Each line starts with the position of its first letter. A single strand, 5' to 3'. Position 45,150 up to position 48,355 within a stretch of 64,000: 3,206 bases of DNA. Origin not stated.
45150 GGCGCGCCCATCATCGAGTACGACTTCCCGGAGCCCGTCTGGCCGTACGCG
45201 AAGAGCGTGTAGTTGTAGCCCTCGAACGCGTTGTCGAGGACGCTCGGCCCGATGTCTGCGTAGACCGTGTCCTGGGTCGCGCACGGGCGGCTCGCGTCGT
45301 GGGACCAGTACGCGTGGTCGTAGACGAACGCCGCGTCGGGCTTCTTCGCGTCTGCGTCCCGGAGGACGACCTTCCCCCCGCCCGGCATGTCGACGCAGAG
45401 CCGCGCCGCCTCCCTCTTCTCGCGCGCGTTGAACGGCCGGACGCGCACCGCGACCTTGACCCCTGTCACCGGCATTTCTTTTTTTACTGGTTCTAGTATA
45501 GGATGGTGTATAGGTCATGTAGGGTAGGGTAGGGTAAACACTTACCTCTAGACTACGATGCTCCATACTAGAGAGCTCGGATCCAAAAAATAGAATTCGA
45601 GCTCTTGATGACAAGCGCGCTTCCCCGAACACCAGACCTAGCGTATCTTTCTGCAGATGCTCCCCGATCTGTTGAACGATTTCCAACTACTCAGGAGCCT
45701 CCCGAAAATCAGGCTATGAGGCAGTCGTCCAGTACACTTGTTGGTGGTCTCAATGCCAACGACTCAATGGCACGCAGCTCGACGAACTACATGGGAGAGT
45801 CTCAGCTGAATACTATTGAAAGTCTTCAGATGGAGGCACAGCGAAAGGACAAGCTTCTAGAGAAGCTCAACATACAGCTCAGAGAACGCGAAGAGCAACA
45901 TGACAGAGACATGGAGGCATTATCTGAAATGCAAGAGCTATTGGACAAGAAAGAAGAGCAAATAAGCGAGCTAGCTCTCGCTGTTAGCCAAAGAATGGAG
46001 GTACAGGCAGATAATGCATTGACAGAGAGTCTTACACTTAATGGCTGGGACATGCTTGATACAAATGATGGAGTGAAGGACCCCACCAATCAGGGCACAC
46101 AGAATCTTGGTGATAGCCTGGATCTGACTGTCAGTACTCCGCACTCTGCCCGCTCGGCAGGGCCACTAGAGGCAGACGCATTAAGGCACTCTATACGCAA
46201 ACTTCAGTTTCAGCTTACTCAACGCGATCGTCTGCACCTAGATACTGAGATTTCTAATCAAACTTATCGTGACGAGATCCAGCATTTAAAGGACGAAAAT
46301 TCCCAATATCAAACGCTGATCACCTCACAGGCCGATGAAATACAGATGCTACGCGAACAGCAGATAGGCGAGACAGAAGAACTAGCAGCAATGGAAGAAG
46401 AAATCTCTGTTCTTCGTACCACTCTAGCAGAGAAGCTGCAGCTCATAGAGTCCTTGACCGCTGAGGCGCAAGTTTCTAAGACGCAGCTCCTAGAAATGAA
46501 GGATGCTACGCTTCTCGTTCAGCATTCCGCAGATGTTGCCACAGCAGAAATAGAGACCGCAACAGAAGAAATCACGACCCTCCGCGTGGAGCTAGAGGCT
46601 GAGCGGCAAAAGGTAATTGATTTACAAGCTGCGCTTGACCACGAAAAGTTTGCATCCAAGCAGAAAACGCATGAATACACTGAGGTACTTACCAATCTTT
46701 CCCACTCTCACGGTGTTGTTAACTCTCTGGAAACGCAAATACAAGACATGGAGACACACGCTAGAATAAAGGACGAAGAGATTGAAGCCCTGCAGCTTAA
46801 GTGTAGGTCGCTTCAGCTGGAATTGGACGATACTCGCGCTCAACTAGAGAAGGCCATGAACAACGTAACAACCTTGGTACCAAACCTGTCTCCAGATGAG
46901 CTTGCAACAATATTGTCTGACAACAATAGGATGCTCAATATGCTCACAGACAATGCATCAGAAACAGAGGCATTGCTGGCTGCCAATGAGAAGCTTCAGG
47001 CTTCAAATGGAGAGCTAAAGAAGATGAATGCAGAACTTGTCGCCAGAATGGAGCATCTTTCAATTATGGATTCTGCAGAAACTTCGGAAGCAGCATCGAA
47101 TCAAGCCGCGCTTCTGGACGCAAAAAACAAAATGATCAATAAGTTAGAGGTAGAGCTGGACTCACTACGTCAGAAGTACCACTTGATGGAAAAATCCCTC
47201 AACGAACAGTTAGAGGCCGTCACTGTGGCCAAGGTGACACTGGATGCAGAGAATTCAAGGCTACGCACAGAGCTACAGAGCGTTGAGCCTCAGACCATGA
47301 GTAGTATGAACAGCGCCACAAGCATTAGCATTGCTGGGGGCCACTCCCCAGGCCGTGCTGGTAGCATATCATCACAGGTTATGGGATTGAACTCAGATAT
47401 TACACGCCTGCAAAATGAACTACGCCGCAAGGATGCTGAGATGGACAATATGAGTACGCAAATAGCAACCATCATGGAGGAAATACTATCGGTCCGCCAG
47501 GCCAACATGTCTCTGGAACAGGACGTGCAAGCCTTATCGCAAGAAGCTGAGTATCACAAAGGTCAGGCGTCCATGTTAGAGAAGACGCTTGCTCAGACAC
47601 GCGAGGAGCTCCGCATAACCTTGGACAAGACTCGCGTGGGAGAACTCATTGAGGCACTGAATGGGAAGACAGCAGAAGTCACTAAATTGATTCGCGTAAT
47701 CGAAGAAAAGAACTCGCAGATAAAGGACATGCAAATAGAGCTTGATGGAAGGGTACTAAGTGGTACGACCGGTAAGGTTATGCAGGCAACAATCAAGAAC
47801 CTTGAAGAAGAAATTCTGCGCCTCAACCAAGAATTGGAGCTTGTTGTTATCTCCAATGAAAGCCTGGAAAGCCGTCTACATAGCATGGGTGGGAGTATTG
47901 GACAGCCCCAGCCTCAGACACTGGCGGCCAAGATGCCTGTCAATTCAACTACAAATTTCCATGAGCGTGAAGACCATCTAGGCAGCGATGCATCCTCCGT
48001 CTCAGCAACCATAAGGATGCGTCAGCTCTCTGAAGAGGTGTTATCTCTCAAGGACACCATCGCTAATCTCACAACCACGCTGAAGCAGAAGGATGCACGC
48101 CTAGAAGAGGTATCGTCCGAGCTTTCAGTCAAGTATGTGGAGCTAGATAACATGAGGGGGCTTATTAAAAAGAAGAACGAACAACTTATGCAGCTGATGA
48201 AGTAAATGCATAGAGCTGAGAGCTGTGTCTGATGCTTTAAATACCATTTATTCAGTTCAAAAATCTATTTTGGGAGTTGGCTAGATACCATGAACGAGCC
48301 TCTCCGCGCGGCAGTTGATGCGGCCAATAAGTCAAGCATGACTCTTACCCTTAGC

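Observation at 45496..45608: Interstitial telomere-like (TAGGG)3 tract and a restriction-site-dense palindrome directly beside inverted-repeat copy B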

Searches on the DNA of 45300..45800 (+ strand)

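Call 61: search_dna_similar(query=window:45536-45612:+, collection=plasmids, mode=distant, max_evalue=10, max_rows=10)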
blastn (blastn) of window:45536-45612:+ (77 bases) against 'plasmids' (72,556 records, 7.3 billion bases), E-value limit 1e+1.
Records with a match: 2; places in all: 2; records where one place covers at least 80% of the query: 0.
Best place of each record, by identity: 95-99% 1; 90-95% 1.
By first word of the organism name: Pontibacillus 1; Photobacterium 1.
By predicted mobility (MOB-suite, as given by PLSDB): non-mobilizable 2.
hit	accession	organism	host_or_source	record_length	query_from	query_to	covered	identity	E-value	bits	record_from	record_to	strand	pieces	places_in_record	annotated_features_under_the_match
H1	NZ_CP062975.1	Pontibacillus sp. ALD_SL1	mangrove mud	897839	45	68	31%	91.7%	7e+0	36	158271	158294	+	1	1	MDR family MFS transporter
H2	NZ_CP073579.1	Photobacterium sp. GJ3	-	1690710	41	62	29%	95.5%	7e+0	37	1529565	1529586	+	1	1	record has no annotation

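Call 62: search_rna_families(source=window, start=45300, end=45800, threshold=evalue, max_evalue=1)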
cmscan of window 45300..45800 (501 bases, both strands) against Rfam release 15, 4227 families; matches with E-value up to 1: 0.
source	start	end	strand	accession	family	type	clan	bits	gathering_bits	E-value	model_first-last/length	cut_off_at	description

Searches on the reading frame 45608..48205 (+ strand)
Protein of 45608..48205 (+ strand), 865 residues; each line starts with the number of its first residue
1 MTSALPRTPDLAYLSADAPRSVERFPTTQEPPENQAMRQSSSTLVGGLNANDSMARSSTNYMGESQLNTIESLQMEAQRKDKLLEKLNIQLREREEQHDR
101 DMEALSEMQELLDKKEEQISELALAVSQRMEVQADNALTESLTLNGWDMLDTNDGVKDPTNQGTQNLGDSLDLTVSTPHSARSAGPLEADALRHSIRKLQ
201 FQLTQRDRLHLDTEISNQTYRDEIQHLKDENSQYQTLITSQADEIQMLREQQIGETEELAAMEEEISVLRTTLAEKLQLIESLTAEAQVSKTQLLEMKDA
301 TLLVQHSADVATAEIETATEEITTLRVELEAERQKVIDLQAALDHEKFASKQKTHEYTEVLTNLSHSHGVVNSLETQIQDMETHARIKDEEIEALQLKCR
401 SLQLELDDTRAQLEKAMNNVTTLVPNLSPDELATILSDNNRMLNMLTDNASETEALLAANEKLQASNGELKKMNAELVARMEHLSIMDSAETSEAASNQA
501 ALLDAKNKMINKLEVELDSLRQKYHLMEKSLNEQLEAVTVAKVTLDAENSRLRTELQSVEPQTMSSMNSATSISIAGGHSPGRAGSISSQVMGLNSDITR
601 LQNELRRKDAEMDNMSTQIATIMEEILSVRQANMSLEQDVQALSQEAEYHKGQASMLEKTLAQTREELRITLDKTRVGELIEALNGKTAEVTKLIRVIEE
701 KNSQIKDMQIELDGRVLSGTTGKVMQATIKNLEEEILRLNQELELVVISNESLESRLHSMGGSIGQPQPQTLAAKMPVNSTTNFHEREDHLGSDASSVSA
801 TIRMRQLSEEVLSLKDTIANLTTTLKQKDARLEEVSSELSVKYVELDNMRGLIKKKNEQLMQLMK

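Call 12: find_encoding_contigs(protein=window:45608-48205:+, flank=3000, max_places=10)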
Protein window:45608-48205:+ (865 aa): 23 contigs read that carry it; 4 places shown.
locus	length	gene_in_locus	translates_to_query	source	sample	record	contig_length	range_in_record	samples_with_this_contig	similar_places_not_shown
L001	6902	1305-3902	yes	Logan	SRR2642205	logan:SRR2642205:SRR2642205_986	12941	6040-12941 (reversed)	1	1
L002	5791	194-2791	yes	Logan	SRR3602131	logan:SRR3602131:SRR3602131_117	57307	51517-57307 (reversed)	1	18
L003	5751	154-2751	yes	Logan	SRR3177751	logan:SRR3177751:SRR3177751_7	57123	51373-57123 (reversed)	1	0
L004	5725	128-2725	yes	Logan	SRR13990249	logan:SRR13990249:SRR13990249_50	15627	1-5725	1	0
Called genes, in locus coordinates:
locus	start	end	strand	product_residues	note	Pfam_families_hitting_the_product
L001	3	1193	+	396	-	?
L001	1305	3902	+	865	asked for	-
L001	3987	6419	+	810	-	-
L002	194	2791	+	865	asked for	-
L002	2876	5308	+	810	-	-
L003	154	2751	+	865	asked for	-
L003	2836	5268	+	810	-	-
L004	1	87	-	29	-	?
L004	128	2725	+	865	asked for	-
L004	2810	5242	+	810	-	-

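Call 17: list_cluster_members(proteins=[window:45608-48205:+, window:42188-45475:-, window:12369-15449:+])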
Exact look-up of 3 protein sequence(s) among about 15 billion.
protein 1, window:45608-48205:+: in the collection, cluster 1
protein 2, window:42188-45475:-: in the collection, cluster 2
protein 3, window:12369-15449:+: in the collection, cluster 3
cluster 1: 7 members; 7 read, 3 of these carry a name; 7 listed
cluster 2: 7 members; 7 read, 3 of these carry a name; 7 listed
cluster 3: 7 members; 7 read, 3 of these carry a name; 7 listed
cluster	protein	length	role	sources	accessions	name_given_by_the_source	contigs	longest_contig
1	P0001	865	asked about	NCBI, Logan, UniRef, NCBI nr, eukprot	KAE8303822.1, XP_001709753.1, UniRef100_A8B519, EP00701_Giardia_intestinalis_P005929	hypothetical protein GL50803_0014963 [Giardia duodenalis] | Uncharacterized protein n=1 Tax=Giardia intestinalis (strain ATCC 50803 / WB clone C6) ... | hypothetical protein GL50803_0014963 [Giardia intestinalis]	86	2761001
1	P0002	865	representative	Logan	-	-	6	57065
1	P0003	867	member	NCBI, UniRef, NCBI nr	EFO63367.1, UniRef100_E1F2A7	Hypothetical protein GLP15_1836 [Giardia lamblia P15] | Uncharacterized protein n=1 Tax=Giardia intestinalis (strain P15) TaxID=658858 ...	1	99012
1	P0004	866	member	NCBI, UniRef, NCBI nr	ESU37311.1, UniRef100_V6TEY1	Chromosome segregation protein SMC [Giardia duodenalis] | Chromosome segregation protein SMC n=1 Tax=Giardia intestinalis TaxID=5741 ... | Chromosome segregation protein SMC [Giardia intestinalis]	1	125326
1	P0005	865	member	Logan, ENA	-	-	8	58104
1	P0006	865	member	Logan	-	-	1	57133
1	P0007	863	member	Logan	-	-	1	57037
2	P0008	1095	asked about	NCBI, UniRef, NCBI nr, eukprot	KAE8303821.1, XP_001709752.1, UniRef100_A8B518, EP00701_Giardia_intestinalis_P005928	Kinesin-3 [Giardia duodenalis] | Kinesin-3 n=1 Tax=Giardia intestinalis (strain ATCC 50803 / WB clone C6) TaxID=184922 ... | Kinesin-3 [Giardia intestinalis]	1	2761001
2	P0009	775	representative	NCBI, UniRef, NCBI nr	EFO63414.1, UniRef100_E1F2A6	Kinesin-3 [Giardia lamblia P15] | Kinesin-3 n=1 Tax=Giardia intestinalis (strain P15) TaxID=658858 RepID=E1F2A6_GIAIA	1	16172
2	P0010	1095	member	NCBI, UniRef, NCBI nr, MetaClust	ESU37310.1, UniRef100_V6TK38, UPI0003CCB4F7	Kinesin motor domain protein [Giardia duodenalis] | Kinesin motor domain protein n=1 Tax=Giardia intestinalis TaxID=5741 RepID=V6TK38_GIAIN | Kinesin motor domain protein [Giardia intestinalis]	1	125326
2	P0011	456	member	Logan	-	-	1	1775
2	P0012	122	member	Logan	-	-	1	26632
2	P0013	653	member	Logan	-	-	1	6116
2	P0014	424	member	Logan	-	-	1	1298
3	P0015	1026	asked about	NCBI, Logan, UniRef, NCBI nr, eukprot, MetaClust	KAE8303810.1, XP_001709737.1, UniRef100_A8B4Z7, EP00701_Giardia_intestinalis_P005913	Kinesin-3 [Giardia duodenalis] | Kinesin-3 n=1 Tax=Giardia intestinalis (strain ATCC 50803 / WB clone C6) TaxID=184922 ... | Kinesin-3 [Giardia intestinalis]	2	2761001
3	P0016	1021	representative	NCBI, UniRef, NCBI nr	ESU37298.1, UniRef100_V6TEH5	Kinesin-like protein [Giardia duodenalis] | Kinesin-like protein n=1 Tax=Giardia intestinalis TaxID=5741 RepID=V6TEH5_GIAIN | Kinesin-like protein [Giardia intestinalis]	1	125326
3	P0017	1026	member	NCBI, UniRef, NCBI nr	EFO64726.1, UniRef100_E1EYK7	Kinesin-3 [Giardia lamblia P15] | Kinesin-3 n=1 Tax=Giardia intestinalis (strain P15) TaxID=658858 RepID=E1EYK7_GIAIA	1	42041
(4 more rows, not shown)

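Call 18: find_encoding_contigs(protein=P0003, flank=3000, max_places=4)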
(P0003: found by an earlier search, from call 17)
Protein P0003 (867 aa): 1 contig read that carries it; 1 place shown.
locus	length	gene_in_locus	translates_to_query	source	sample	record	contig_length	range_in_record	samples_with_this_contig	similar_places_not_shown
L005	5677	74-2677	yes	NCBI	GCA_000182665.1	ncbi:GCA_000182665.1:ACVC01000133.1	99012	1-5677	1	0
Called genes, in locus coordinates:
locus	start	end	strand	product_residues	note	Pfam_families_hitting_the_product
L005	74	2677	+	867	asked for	-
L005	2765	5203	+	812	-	-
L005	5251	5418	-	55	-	-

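Call 19: find_encoding_contigs(protein=P0004, flank=3000, max_places=4)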
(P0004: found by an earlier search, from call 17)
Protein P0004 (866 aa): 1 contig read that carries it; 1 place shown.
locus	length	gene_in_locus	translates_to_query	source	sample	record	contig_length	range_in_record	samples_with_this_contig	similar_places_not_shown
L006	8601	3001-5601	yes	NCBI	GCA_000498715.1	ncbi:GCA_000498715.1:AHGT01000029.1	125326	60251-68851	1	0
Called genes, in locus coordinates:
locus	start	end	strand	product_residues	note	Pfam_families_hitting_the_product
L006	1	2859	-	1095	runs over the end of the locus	PF00225:Kinesin, PF16796:Microtub_bd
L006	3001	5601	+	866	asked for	-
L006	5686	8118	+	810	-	-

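Call 22: find_encoding_contigs(protein=P0009, flank=3000, max_places=4)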
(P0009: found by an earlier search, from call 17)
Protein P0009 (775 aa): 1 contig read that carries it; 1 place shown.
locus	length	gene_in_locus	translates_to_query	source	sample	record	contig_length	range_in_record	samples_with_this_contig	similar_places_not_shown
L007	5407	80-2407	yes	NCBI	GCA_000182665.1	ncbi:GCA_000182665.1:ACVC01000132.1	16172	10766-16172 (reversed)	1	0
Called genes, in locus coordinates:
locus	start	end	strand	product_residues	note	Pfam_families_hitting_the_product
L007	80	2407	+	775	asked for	PF00225:Kinesin (weak)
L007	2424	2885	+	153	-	-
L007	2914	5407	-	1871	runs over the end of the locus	PF13838:Clathrin_H_link, PF00637:Clathrin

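Call 23: find_homologous_proteins(query=window:45608-48205:+)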
Query window:45608-48205:+ (865 aa): 4 proteins with E <= 0.001 among 8000 candidates.
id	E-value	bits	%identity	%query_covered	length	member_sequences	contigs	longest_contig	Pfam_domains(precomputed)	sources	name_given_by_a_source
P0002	0.0e+0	1757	100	100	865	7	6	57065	-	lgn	-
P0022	0.0e+0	1531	87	100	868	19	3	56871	-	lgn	-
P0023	0.0e+0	1450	82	100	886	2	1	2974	-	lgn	-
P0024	0.0e+0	1448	83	100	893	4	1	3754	PF24161.2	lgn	-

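Call 24: find_encoding_contigs(protein=P0022, flank=3000, max_places=6)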
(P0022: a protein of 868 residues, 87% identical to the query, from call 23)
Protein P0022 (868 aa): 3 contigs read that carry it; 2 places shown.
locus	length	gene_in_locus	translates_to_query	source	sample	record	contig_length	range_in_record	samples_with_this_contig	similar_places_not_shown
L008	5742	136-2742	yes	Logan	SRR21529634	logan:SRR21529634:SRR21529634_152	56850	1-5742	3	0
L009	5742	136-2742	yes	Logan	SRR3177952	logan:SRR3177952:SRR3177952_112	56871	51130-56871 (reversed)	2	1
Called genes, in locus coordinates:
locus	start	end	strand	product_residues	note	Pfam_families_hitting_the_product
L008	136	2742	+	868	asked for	-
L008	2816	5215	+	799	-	PF16808:PKcGMP_CC (faint)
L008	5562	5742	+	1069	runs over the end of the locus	-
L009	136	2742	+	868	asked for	-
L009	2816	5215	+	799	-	PF16808:PKcGMP_CC (faint)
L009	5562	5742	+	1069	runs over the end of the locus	-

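Call 25: find_encoding_contigs(protein=P0024, flank=3000, max_places=6)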
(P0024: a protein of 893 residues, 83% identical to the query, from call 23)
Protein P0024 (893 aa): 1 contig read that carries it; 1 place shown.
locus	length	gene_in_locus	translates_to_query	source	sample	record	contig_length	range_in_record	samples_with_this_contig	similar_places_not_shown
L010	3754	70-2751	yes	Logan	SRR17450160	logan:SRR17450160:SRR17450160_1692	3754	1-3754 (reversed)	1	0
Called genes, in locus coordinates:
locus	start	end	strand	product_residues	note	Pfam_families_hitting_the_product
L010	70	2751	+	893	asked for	PF24161:CCDC39 (faint)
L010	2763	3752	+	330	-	?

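Call 26: find_encoding_contigs(protein=P0023, flank=3000, max_places=6)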
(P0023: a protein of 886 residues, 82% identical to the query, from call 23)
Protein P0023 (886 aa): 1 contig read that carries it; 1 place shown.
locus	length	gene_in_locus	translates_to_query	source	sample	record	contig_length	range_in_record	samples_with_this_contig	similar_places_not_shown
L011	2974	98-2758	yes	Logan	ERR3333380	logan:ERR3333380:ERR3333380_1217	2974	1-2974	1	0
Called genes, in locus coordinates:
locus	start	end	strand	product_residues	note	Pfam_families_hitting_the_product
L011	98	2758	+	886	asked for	-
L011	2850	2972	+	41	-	?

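Call 31: list_cluster_members(proteins=[P0022, P0023, P0024])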
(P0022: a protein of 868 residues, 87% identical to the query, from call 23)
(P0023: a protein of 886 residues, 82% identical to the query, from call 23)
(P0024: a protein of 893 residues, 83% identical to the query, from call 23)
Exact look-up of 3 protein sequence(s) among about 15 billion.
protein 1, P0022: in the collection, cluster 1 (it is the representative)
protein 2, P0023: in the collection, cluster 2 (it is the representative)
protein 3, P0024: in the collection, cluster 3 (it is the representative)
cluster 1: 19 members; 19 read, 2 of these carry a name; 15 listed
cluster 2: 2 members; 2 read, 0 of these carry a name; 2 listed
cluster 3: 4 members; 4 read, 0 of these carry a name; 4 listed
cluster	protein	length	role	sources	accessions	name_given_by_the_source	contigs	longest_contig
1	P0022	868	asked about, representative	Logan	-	-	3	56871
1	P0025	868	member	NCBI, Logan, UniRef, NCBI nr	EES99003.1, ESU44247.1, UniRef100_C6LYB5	Chromosome segregation protein SMC [Giardia duodenalis] | Coiled-coil protein n=2 Tax=Giardia intestinalis TaxID=5741 RepID=C6LYB5_GIAIB | Coiled-coil protein [Giardia intestinalis ATCC 50581]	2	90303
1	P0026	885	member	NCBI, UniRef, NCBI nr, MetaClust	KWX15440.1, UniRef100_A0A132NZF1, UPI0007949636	Chromosome segregation protein SMC/ coiled-coil protein [Giardia duodenalis assemblage B] | Chromosome segregation protein SMC/ coiled-coil protein n=1 Tax=Giardia duodenalis ... | Chromosome segregation protein SMC/ coiled-coil protein [Giardia intestinalis assemblage ...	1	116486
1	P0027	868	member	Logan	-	-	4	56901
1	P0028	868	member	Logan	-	-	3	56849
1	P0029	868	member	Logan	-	-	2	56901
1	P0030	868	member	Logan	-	-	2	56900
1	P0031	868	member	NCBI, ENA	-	-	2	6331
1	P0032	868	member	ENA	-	-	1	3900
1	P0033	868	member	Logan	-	-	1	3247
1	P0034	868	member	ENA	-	-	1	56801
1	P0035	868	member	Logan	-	-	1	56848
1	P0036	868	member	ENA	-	-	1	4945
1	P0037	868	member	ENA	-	-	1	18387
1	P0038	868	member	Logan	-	-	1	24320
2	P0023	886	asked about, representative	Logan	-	-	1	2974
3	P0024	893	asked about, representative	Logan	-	-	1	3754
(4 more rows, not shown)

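Call 35: find_encoding_contigs(protein=P0007, flank=1500, max_places=6)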
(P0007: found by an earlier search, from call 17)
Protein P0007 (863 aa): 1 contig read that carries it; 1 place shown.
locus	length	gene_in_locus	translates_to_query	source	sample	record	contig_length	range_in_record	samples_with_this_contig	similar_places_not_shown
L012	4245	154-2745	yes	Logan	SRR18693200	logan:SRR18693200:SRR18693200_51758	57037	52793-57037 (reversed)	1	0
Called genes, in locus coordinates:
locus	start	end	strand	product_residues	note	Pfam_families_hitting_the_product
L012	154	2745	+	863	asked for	-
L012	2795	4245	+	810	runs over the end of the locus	-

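Call 36: find_encoding_contigs(protein=P0005, flank=1500, max_places=10)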
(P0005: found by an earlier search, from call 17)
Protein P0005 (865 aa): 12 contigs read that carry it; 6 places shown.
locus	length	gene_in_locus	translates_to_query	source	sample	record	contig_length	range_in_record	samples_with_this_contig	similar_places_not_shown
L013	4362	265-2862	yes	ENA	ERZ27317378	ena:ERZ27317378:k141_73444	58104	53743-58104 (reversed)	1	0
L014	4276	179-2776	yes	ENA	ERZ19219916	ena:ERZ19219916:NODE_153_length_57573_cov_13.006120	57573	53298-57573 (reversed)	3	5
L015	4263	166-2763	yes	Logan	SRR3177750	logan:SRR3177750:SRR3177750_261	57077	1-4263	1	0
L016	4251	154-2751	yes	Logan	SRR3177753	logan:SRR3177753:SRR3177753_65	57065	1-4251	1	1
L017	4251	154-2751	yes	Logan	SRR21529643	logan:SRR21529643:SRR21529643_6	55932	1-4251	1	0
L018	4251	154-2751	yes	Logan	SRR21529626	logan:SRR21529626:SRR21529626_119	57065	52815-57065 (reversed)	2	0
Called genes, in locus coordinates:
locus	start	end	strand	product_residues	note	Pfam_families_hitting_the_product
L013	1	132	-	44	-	?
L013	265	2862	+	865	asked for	-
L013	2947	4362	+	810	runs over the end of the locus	-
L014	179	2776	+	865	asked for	-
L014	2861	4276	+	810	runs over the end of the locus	-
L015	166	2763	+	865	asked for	-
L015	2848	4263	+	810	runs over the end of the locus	-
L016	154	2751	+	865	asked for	-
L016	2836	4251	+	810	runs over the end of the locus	-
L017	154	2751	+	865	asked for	-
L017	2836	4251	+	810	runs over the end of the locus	-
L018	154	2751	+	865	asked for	-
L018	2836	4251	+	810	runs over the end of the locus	-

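Call 56: find_encoding_contigs(protein=P0016, flank=600, max_places=2)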
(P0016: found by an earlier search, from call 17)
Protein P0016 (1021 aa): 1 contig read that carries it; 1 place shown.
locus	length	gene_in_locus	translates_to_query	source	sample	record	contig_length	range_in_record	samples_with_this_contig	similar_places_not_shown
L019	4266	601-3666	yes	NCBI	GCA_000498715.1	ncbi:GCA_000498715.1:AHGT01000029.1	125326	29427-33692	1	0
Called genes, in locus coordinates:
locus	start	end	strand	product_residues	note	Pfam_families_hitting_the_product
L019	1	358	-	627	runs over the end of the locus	PF01139:RtcB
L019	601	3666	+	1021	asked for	PF00225:Kinesin, PF16796:Microtub_bd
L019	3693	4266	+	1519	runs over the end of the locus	PF00069:Pkinase, PF07714:PK_Tyr_Ser-Thr, PF12796:Ank_2, PF13606:Ank_3 (faint), PF12796:Ank_2, PF00023:Ank (weak), PF12796:Ank_2, PF13920:zf-C3HC4_3 (weak), +3 more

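Call 57: find_encoding_contigs(protein=P0017, flank=600, max_places=2)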
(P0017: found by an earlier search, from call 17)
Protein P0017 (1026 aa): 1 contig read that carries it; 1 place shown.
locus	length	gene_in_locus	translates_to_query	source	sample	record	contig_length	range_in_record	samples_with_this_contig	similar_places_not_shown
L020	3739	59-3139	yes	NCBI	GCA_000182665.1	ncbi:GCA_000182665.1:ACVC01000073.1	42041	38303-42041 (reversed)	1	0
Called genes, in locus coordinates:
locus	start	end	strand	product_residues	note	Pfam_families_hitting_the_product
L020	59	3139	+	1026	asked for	PF00225:Kinesin, PF16796:Microtub_bd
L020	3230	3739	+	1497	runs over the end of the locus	PF00069:Pkinase, PF07714:PK_Tyr_Ser-Thr, PF12796:Ank_2, PF13606:Ank_3 (faint), PF12796:Ank_2, PF00023:Ank (weak), PF12796:Ank_2, PF13920:zf-C3HC4_3, +3 more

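Call 63: search_protein_families(library=pfam, proteins=[window:45608-48205:+], max_evalue=0.001)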
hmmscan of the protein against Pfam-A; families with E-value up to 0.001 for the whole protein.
window:45608-48205:+ (865 aa): 0 families
